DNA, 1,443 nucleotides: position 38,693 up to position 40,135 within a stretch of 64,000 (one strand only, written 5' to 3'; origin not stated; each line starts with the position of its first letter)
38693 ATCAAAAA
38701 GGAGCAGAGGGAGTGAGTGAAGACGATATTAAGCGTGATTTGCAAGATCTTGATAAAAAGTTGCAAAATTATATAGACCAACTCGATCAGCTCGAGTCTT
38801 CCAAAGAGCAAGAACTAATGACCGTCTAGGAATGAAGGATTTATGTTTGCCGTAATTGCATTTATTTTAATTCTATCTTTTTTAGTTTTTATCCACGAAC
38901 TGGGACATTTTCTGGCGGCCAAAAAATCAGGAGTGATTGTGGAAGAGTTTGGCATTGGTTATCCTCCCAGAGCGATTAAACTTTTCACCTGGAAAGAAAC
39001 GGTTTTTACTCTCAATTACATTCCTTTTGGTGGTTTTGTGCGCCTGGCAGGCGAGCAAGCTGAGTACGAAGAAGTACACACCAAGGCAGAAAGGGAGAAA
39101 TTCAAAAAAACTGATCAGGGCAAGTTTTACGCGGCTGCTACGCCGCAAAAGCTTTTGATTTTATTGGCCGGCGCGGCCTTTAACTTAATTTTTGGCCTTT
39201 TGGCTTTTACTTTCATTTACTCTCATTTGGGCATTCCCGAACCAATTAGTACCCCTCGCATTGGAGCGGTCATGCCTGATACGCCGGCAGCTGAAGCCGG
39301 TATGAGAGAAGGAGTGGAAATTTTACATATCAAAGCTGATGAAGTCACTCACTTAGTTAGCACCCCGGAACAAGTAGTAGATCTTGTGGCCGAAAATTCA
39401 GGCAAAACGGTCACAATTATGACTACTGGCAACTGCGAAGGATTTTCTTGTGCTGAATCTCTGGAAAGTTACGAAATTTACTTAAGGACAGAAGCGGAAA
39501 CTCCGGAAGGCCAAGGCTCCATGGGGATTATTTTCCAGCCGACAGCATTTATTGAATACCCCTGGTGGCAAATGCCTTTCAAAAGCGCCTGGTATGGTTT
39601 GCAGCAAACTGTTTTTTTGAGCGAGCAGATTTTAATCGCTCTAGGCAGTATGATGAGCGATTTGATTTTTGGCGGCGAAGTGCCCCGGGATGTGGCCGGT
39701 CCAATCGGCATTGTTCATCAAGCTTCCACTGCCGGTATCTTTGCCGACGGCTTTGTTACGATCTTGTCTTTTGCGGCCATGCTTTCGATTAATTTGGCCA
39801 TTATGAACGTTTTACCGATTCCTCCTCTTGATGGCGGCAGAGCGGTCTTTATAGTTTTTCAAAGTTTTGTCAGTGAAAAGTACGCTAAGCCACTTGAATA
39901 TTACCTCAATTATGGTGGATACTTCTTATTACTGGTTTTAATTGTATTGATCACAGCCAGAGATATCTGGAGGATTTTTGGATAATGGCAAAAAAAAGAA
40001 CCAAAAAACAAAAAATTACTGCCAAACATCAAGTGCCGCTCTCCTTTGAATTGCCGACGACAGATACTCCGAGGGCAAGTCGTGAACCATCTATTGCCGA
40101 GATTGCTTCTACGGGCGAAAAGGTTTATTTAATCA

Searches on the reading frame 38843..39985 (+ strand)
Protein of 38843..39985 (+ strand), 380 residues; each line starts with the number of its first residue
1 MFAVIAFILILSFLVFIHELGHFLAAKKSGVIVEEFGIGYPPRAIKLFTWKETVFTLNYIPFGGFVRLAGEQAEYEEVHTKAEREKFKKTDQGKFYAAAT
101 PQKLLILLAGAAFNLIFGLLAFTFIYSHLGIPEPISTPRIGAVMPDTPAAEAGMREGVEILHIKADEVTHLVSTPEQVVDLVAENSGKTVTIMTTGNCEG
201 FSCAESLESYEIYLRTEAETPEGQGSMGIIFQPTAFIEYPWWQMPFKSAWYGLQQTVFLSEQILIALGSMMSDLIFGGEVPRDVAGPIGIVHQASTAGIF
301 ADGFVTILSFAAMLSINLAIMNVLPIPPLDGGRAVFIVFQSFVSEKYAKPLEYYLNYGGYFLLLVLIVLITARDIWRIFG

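Call 30: search_protein_families(library=ncbifam, proteins=[window:38843-39985:+], max_evalue=1e-10)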
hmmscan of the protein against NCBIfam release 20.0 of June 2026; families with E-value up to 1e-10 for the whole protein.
window:38843-39985:+ (380 aa): 2 families
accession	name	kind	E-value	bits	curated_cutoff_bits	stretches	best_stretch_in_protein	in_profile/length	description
TIGR00054.1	TIGR00054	equivalog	6.7e-64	216.3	147.55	2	1-184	4-175/421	RIP metalloprotease RseP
NF008046.0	PRK10779.1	equivalog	1.1e-32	113.7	477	1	2-197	6-187/450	sigma E protease regulator RseP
